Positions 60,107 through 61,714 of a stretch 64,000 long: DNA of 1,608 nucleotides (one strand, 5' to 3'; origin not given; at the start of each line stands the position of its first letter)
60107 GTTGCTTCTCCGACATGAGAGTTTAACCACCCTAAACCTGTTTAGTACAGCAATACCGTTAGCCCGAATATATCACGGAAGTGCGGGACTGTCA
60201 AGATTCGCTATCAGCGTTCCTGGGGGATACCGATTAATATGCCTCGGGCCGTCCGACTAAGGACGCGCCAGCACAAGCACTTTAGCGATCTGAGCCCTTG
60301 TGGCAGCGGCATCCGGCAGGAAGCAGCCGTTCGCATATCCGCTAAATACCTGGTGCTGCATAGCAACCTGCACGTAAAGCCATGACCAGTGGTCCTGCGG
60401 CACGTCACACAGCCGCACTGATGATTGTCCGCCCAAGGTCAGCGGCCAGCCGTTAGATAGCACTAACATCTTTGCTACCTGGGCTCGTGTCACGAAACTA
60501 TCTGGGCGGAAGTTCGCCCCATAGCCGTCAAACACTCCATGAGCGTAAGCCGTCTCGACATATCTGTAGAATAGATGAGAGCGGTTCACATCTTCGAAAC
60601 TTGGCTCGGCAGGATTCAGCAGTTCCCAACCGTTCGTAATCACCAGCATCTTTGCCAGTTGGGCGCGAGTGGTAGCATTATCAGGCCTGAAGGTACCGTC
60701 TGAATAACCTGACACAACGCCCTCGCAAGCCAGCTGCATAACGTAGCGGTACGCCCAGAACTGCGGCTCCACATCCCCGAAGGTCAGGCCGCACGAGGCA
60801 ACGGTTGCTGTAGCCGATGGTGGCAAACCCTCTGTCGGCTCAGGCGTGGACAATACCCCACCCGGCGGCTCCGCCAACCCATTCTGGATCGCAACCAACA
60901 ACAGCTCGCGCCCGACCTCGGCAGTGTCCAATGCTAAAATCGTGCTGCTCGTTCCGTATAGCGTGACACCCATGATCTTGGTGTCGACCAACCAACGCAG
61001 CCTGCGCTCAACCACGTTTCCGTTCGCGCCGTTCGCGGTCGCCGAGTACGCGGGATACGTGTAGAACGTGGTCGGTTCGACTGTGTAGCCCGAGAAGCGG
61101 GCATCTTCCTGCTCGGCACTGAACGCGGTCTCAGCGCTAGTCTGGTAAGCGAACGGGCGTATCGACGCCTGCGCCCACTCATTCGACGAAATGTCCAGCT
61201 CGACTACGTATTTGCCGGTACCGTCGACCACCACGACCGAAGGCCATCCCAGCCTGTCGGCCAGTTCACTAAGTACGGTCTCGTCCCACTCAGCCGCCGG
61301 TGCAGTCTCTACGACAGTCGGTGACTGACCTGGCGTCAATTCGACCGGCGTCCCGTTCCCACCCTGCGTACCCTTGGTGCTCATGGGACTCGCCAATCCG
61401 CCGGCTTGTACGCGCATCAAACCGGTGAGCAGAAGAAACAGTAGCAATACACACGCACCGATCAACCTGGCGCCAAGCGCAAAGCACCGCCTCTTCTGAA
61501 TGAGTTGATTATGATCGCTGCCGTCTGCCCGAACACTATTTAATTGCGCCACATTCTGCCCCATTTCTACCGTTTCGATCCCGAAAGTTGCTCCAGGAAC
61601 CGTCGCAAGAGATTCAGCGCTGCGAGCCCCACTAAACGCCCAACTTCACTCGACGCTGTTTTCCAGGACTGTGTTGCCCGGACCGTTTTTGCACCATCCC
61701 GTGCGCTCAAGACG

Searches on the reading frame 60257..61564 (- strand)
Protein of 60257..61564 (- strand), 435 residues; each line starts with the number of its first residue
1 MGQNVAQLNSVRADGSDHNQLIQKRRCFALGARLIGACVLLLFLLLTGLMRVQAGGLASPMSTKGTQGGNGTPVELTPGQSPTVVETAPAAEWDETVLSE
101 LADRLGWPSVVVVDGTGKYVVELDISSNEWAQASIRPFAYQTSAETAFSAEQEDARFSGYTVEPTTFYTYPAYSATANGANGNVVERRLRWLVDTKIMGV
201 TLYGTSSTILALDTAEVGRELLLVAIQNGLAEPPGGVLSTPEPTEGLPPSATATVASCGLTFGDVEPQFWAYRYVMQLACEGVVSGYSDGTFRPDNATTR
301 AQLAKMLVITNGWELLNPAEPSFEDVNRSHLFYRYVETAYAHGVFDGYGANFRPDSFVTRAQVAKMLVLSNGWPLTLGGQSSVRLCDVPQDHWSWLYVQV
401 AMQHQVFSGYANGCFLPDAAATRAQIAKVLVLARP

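Call 46: search_protein_families(library=pfam, proteins=[window:60257-61564:-], max_evalue=0.001)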
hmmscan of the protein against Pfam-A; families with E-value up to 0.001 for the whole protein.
window:60257-61564:- (435 aa): 1 family
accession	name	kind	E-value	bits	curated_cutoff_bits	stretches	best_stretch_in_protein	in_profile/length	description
PF00395.25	SLH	-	4.4e-34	116.6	20.8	3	269-304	9-44/44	S-layer homology domain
